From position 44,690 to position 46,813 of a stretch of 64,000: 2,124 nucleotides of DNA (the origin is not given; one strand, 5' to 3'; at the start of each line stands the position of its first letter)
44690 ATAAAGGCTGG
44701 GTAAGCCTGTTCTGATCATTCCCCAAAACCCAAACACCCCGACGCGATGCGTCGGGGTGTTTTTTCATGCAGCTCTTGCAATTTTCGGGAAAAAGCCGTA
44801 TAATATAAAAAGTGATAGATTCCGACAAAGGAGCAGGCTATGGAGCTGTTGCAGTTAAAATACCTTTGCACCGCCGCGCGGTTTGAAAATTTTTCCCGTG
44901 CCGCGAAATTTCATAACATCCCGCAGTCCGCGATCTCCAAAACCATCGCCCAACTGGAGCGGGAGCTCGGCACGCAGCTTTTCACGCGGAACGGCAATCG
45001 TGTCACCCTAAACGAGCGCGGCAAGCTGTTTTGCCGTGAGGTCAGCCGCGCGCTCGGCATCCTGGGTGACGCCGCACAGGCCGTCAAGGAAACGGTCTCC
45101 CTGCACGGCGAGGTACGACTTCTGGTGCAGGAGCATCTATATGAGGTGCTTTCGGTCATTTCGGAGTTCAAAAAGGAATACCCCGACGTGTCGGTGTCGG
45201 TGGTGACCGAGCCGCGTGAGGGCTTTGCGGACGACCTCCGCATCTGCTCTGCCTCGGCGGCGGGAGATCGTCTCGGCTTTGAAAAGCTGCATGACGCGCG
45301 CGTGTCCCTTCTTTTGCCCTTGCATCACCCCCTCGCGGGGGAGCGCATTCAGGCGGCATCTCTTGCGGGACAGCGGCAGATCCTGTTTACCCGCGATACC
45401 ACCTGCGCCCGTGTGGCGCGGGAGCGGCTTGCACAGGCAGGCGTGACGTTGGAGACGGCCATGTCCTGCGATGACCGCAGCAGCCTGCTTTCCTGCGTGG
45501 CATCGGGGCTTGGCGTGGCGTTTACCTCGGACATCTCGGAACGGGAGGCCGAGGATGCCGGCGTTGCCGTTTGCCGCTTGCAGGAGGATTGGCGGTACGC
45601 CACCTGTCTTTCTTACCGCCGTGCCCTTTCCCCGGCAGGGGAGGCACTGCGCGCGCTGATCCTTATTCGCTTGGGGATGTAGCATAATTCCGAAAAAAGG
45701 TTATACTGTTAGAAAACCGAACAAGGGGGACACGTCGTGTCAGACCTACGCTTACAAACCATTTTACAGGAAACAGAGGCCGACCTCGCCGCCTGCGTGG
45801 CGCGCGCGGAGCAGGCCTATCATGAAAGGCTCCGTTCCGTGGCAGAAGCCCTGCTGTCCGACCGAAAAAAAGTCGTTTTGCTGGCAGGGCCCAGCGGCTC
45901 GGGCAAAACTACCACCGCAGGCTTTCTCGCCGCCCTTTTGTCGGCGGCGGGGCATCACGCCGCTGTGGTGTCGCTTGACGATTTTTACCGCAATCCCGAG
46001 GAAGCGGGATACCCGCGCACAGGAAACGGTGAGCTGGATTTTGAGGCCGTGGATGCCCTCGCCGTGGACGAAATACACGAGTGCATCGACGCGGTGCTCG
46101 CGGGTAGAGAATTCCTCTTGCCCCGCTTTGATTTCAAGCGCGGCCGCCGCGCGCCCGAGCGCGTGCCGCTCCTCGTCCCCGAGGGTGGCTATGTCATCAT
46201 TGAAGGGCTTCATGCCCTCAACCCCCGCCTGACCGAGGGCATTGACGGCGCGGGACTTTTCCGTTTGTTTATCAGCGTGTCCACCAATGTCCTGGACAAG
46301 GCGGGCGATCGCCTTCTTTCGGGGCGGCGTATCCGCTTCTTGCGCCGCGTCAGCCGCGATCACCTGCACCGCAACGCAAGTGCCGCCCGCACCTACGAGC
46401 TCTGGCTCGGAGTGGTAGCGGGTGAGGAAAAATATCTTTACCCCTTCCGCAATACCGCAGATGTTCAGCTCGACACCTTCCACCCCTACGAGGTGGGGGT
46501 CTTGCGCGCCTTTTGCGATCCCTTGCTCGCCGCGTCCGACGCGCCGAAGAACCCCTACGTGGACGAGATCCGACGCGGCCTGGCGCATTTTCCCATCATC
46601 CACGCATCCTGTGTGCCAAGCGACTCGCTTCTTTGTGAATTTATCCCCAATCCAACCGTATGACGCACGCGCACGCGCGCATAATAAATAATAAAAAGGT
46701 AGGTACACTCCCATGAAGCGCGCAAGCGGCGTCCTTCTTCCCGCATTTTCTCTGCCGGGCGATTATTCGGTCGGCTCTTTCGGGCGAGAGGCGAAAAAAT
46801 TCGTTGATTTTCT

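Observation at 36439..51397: Three paralogous 'giant secreted protein + ~50-aa acidic peptide' cassettes, plus a stand-alone peptide gene, of no family I can name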

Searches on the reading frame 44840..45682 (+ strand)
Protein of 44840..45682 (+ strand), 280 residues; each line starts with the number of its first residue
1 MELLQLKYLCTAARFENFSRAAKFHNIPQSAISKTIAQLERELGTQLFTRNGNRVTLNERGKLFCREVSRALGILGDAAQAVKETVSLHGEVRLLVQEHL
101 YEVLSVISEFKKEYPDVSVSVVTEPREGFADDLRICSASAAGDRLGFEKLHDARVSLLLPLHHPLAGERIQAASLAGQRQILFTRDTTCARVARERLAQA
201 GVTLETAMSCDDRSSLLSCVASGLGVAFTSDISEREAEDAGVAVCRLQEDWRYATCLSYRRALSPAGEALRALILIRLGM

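Call 50: search_protein_families(library=pfam, proteins=[window:44840-45682:+], max_evalue=0.01)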
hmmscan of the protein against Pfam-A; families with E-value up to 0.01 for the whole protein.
window:44840-45682:+ (280 aa): 2 families
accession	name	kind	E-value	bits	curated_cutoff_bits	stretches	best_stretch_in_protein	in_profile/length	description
PF03466.25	LysR_substrate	-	4e-24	85.6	28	1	89-274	5-204/209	LysR substrate binding domain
PF00126.33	HTH_1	-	4.3e-18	65.5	26.6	1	5-62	3-60/60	Bacterial regulatory helix-turn-helix protein, lysR family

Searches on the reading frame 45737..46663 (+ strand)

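Call 50: search_protein_families(library=pfam, proteins=[window:45737-46663:+], max_evalue=0.01)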
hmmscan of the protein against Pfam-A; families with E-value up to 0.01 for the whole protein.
window:45737-46663:+ (308 aa): 17 families
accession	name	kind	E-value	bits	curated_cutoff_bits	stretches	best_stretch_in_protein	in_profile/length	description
PF00485.24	PRK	-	6.7e-12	46.1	22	1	47-245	2-187/196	Phosphoribulokinase / Uridine kinase family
PF00448.28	SRP54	-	1.9e-06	28.1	22.7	1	45-83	2-40/196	SRP54-type protein, GTPase domain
PF13191.12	AAA_16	-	4e-05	24.6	32.6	1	30-77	10-55/167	AAA ATPase domain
PF20720.3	nSTAND3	-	7.1e-05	23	27.2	1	42-81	15-52/155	Novel STAND NTPase 3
PF13604.12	AAA_30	-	7.2e-05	23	27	1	33-78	7-52/191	AAA domain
PF13671.12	AAA_33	-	0.00059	20.6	27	1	46-94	1-44/143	AAA domain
PF06414.18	Zeta_toxin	-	0.00066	19.6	22.3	1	41-83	13-54/199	Zeta toxin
PF01656.29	CbiA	-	0.00088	19.7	25.4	1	47-83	2-38/125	CobQ/CobB/MinD/ParA nucleotide binding domain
PF25199.1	nSTAND_NTPase5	-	0.0022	18.3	34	1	37-78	34-74/145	Novel STAND NTPase 5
PF13238.12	AAA_18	-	0.0025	18.7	29.4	1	47-77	1-25/128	AAA domain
PF13481.12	AAA_25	-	0.0027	17.8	27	1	13-74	3-62/195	AAA domain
PF04851.21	ResIII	-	0.003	17.9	22.5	1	30-77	10-56/164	Type III restriction enzyme, res subunit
PF03215.21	Rad17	-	0.0039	17.6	23.8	1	36-68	37-69/186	Rad17 P-loop domain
PF00437.27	T2SSE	-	0.0043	16.2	24.9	1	29-71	127-166/370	Type II/IV secretion system protein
PF13173.12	AAA_14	-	0.0049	17.3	27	1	44-125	2-83/129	AAA domain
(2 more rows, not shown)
